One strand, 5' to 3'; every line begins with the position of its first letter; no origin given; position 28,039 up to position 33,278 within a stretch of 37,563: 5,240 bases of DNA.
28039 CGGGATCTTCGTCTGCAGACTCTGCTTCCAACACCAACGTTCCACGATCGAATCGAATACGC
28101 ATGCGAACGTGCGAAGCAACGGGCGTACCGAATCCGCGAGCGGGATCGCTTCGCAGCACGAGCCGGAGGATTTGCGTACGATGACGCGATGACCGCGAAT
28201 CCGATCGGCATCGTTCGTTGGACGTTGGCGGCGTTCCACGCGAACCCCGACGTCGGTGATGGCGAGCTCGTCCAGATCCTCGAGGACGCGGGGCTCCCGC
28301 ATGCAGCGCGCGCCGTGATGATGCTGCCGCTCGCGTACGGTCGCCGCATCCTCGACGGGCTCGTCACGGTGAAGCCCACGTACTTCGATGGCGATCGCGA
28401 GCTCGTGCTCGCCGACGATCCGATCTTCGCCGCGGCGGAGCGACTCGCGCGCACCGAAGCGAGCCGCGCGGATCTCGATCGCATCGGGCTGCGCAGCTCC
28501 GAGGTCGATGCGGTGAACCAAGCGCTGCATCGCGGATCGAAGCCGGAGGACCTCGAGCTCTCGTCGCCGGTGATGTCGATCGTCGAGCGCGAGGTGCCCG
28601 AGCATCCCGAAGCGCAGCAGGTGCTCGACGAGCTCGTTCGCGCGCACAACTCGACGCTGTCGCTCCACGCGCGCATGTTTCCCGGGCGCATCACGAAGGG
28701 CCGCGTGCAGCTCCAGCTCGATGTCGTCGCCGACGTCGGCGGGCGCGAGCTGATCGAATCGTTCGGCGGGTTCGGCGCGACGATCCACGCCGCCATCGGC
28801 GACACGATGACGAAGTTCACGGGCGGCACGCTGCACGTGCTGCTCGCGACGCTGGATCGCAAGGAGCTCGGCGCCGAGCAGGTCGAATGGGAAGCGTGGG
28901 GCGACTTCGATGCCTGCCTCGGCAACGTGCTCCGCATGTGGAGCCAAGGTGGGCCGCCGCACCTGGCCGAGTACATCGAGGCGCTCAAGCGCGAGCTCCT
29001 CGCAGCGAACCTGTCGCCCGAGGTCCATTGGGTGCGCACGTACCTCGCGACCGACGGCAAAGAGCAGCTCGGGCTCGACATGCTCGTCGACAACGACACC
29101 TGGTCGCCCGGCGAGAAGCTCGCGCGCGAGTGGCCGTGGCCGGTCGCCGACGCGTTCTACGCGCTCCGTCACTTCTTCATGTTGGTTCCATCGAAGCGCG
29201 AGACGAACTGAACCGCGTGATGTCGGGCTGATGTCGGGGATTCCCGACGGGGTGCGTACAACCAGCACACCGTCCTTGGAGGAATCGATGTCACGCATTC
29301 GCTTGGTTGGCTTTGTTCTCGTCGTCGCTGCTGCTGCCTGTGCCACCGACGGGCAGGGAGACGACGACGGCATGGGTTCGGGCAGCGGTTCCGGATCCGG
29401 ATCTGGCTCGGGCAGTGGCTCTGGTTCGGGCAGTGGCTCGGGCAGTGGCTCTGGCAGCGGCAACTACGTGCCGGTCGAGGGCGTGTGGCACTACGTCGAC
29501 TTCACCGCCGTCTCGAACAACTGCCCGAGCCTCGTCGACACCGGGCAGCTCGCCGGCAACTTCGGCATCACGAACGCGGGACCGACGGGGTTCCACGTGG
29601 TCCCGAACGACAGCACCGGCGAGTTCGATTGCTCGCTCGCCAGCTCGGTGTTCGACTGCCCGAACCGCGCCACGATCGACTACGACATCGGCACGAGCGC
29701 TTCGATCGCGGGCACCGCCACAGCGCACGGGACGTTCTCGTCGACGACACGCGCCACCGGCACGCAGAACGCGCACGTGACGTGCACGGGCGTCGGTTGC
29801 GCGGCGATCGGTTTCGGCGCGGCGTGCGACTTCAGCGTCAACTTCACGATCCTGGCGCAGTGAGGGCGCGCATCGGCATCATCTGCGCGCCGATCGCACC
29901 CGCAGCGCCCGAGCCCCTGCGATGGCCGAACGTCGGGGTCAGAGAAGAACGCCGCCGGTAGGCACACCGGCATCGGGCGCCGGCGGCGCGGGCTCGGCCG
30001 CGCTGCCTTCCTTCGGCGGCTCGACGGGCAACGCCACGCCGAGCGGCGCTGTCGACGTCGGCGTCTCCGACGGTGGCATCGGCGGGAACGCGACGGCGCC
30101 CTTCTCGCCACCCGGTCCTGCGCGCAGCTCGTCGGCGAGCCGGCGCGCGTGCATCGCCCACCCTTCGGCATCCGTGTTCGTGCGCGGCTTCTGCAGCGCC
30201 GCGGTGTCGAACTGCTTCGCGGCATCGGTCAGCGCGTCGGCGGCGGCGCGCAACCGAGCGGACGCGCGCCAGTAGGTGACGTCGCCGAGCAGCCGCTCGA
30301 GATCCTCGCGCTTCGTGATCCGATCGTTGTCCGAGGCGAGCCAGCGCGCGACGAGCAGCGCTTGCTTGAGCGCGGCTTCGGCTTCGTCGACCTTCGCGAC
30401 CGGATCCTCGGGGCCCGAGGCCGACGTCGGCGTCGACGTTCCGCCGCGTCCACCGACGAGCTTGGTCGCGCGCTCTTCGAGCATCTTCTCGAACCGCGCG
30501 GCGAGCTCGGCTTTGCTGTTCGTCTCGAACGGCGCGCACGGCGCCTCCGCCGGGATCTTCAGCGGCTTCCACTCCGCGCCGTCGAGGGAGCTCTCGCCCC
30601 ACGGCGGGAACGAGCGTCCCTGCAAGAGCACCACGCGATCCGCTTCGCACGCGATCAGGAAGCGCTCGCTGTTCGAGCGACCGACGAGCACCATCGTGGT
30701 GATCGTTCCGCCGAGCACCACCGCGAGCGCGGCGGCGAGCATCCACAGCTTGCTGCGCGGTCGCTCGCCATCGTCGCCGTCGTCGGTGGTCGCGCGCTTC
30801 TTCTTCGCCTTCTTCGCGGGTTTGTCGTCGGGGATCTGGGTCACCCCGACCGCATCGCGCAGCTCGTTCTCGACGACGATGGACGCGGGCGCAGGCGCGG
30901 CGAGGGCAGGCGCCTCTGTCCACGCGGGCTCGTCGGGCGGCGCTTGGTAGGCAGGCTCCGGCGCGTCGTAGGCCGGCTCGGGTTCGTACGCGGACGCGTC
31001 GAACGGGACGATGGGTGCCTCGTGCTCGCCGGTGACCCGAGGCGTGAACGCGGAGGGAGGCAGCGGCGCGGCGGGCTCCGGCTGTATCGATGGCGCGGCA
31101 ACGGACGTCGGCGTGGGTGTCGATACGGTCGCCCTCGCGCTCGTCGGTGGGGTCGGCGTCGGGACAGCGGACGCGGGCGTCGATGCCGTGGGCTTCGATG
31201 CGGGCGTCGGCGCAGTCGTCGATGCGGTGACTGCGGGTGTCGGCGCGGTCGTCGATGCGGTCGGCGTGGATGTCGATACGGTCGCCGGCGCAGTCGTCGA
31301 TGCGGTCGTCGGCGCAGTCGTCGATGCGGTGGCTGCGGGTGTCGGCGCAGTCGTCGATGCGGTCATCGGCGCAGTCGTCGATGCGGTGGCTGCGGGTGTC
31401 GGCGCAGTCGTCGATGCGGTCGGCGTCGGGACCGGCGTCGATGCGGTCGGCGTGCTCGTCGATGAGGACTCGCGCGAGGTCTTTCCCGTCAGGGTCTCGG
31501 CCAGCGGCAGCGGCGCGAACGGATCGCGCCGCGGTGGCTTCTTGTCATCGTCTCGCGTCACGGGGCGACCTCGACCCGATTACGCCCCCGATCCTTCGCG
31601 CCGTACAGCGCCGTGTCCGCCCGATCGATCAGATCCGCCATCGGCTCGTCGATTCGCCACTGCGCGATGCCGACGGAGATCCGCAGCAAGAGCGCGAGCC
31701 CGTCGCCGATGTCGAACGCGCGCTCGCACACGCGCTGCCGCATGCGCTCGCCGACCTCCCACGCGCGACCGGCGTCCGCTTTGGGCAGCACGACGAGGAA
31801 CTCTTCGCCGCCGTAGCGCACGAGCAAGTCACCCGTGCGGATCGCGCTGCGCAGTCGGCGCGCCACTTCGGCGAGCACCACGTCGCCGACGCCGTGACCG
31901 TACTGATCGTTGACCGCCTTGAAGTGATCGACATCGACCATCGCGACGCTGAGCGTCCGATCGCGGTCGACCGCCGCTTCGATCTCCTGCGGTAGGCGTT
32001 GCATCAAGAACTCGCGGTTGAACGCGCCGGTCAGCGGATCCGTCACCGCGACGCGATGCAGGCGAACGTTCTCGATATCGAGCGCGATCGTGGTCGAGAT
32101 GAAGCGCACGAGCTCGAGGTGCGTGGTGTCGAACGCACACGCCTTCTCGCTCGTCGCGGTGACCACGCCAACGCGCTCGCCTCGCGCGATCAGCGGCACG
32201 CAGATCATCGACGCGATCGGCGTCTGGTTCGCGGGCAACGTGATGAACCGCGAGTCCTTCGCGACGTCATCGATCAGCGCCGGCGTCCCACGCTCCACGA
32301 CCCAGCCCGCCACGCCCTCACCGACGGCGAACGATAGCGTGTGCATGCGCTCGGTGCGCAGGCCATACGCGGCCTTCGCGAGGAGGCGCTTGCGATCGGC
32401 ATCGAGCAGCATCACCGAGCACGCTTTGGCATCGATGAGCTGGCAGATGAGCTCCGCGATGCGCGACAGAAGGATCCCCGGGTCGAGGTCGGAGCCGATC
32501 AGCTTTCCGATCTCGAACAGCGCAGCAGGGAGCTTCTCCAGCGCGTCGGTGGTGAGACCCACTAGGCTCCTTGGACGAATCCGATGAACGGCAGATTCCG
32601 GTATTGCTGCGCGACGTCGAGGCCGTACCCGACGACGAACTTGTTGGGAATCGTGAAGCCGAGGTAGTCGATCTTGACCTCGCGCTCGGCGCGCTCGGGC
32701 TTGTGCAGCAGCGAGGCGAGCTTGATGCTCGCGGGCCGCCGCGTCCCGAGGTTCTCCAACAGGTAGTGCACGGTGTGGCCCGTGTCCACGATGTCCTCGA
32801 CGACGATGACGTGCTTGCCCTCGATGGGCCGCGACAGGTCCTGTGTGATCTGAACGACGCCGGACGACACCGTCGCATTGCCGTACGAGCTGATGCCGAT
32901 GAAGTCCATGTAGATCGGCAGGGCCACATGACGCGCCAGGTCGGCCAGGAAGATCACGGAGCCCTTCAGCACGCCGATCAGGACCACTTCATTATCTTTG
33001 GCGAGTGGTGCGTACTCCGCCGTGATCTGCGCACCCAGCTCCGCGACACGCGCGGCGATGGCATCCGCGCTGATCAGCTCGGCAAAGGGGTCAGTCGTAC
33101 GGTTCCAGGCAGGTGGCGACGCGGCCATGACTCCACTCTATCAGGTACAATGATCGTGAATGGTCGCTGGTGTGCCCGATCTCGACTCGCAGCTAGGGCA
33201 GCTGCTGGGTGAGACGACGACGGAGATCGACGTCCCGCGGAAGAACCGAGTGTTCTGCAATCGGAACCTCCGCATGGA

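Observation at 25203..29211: Bacterial XPB-like helicase + DUF790/Bax1-like nuclease two-gene module, with a divergent unknown partner gene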

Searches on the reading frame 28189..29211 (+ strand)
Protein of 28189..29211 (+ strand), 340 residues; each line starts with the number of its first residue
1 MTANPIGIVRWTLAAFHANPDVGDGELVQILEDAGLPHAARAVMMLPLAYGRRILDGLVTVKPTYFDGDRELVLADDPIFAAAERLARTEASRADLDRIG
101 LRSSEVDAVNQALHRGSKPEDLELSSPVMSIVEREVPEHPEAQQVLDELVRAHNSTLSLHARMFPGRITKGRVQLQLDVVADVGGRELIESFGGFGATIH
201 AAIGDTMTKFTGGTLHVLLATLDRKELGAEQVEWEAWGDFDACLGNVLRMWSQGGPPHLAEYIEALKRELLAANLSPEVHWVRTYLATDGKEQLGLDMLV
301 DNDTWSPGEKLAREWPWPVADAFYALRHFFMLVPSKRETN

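Call 3: search_protein_families(library=pfam, proteins=[window:28189-29211:+], max_evalue=0.1)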
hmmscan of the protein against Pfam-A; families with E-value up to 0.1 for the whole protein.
window:28189-29211:+ (340 aa): 2 families
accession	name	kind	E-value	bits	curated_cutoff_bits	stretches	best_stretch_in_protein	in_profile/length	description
PF19875.4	DUF6348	-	3e-29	102.8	27.7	1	147-334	4-195/195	Family of unknown function (DUF6348)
PF24896.1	Receiver_CRE1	-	0.056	14.1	27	0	84-154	14-87/136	AHK4/CRE1/WOL first receiver domain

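Call 4: search_protein_families(library=padloc, proteins=[window:28189-29211:+], max_evalue=0.1)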
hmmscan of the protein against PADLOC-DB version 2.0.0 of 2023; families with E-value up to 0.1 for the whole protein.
window:28189-29211:+ (340 aa): 0 families

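Call 5: search_protein_families(library=ncbifam, proteins=[window:28189-29211:+], max_evalue=0.1)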
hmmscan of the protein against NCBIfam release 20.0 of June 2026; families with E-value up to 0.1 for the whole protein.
window:28189-29211:+ (340 aa): 0 families

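Call 36: find_homologous_proteins(query=window:28189-29211:+, max_evalue=0.001)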
Query window:28189-29211:+ (340 aa): 47 proteins with E <= 0.001 among 8000 candidates.
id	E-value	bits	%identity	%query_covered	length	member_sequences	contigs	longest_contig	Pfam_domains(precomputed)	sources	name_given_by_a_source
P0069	7.9e-216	734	95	100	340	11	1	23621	PF19875.5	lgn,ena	-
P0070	7.4e-198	675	86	100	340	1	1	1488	PF19875.5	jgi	jgi:hypothetical protein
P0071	9.4e-197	671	85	100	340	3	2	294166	PF19875.5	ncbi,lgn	ncbi:MAG: DUF6348 family protein [Kofleriaceae bacterium]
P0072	6.7e-194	662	84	100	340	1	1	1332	PF19875.5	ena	-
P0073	4.2e-190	649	82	100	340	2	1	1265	PF19875.5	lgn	-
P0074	9.9e-188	642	82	100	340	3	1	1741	PF19875.5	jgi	jgi:hypothetical protein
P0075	1.0e-187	641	83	100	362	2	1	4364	PF19875.5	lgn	-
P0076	6.7e-183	626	81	100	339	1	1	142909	PF19875.5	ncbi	ncbi:MAG: DUF6348 family protein [Kofleriaceae bacterium]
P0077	3.0e-172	591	76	100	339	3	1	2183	PF19875.5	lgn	-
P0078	8.7e-158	543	71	99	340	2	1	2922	PF19875.5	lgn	-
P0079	3.2e-126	439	60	98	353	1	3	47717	PF19875.5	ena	-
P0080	5.1e-118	412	59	99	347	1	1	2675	PF19875.5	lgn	-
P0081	7.2e-114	399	57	97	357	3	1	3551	PF19875.5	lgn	-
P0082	7.9e-114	399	56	98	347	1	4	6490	PF19875.5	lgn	-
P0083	1.5e-107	378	55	97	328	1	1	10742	PF19875.5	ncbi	ncbi:MAG TPA: DUF6348 family protein [Kofleriaceae bacterium]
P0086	1.0e-89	319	49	96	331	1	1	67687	PF19875.5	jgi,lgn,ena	-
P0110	1.3e-24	105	36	46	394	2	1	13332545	PF19875.5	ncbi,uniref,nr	ncbi:hypothetical protein F0U61_28785 [Archangium violaceum]|uniref:DUF6348 family protein n=1 Tax=A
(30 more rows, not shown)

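Call 38: find_encoding_contigs(protein=P0079, flank=6000, max_places=2)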
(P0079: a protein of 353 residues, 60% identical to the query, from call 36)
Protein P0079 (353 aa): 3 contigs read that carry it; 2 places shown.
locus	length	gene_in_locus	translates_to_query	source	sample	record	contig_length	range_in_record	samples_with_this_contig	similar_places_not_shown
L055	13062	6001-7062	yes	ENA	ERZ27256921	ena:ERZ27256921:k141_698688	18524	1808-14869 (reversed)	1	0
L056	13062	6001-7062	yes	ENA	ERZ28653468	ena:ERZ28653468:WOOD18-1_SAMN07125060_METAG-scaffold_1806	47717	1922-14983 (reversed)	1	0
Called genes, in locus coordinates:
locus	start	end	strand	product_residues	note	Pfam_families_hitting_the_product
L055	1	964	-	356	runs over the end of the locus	-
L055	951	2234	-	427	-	PF13474:SnoaL_3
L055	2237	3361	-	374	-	-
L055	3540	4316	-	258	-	PF00378:ECH_1, PF16113:ECH_2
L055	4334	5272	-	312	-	PF00682:HMGL-like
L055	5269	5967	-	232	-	PF00702:Hydrolase, PF12710:HAD, PF13419:HAD_2, PF13242:Hydrolase_like (weak)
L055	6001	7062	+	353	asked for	PF19875:DUF6348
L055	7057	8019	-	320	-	-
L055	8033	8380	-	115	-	-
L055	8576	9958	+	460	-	PF02985:HEAT (faint), PF13646:HEAT_2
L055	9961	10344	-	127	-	PF02452:PemK_toxin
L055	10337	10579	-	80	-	PF01402:RHH_1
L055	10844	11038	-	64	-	-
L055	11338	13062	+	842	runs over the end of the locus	PF03544:TonB_C, PF07715:Plug (weak)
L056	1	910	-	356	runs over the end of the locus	-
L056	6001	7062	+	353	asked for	PF19875:DUF6348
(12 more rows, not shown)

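Call 39: find_encoding_contigs(protein=P0086, flank=6000, max_places=2)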
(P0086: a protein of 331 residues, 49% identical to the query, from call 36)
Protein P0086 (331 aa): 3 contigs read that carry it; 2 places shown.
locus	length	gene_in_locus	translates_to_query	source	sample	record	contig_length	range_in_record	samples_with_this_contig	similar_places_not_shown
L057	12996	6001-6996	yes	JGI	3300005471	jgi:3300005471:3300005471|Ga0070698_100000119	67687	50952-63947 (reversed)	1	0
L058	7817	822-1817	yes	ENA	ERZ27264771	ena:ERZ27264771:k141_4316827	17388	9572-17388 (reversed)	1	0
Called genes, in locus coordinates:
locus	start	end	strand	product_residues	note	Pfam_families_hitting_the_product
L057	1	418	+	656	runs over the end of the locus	PF03717:PBP_dimer, PF00905:Transpeptidase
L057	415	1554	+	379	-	PF01098:FTSW_RODA_SPOVE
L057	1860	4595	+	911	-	PF09430:EMC7_beta-sandw (faint), PF10670:DUF4198 (faint), PF13620:CarboxypepD_reg, PF13620:CarboxypepD_reg, PF13620:CarboxypepD_reg, PF00595:PDZ, PF13180:PDZ_2, PF17820:PDZ_6, +8 more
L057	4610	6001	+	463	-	PF01885:PTS_2-RNA, PF10021:PARG_cat_microb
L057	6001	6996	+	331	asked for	PF19875:DUF6348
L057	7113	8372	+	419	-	-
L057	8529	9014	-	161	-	PF04493:Endonuclease_5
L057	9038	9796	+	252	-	PF07719:TPR_2 (faint), PF13432:TPR_16 (weak)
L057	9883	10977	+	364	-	-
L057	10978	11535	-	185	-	-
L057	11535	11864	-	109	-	PF00085:Thioredoxin, PF13098:Thioredoxin_2, PF13905:Thioredoxin_8 (faint)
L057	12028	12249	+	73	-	-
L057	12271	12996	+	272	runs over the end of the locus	PF01578:Cytochrom_C_asm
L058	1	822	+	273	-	?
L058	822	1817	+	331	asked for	PF19875:DUF6348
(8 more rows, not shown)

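Call 40: find_encoding_contigs(protein=P0110, flank=6000, max_places=2)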
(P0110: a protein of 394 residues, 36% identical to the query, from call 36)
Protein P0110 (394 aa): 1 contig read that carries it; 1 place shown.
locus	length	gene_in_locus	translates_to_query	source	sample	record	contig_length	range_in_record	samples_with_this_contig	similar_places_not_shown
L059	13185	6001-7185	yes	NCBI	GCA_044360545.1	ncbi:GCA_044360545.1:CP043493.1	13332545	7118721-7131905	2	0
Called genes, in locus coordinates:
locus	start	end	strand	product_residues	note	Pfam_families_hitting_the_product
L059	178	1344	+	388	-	-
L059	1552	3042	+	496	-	-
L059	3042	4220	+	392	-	PF22549:ARPP-2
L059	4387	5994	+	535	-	PF02985:HEAT (faint), PF13646:HEAT_2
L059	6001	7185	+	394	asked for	PF19875:DUF6348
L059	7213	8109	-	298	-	-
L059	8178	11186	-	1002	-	PF00069:Pkinase, PF07714:PK_Tyr_Ser-Thr, PF13424:TPR_12 (weak), PF24885:TPR_NPHP3, PF13424:TPR_12, PF24885:TPR_NPHP3 (weak), PF13374:TPR_10, PF13424:TPR_12, +9 more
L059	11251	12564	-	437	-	PF16158:N_BRCA1_IG (weak)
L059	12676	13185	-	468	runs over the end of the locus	PF04041:Glyco_hydro_130 (faint), PF04616:Glyco_hydro_43 (weak)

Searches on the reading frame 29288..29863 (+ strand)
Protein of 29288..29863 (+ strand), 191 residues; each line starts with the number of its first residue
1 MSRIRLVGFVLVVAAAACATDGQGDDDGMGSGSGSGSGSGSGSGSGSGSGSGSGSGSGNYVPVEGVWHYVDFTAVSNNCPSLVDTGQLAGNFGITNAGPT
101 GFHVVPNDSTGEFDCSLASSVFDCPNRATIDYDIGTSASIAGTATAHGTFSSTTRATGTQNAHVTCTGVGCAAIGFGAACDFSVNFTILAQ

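Call 68: search_protein_families(library=pfam, proteins=[window:29288-29863:+], max_evalue=1)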
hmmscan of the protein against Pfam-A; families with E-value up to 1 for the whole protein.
window:29288-29863:+ (191 aa): 3 families
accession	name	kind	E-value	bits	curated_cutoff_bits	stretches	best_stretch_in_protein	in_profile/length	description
PF22807.2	TrAA12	-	1.8e-05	23.7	30.9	1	18-59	381-422/463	TrAA12-like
PF21827.1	New_glue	-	0.1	12.8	31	0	10-51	8-46/94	New glue protein family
PF04360.17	Serglycin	-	0.44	10.9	30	1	43-69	92-118/149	Serglycin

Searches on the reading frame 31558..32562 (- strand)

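Call 61: search_protein_families(library=pfam, proteins=[window:31558-32562:-], max_evalue=0.001)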
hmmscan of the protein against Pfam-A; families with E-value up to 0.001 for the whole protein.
window:31558-32562:- (334 aa): 5 families
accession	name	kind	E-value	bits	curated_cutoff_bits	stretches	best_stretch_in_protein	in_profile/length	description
PF00990.26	GGDEF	-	2.6e-44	151.3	23.8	1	172-329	1-161/161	Diguanylate cyclase, GGDEF domain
PF13185.12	GAF_2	-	2e-23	83.5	28.6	1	27-161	3-133/136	GAF domain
PF01590.32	GAF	-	2.9e-17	63.9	22.4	1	31-161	5-131/133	GAF domain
PF13492.12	GAF_3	-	4.7e-13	50.1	27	1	31-165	5-129/129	GAF domain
PF22335.1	Cas10-Cmr2_palm2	-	0.00058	20.4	27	0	244-330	51-132/133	Cas10/Cmr2, second palm domain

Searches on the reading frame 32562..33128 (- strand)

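Call 61: search_protein_families(library=pfam, proteins=[window:32562-33128:-], max_evalue=0.001)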
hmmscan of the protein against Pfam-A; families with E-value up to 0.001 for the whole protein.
window:32562-33128:- (188 aa): 1 family
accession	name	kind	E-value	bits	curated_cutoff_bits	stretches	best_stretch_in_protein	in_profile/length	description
PF00156.33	Pribosyltran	-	2.6e-30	105.3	26.3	1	22-171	9-156/158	Phosphoribosyl transferase domain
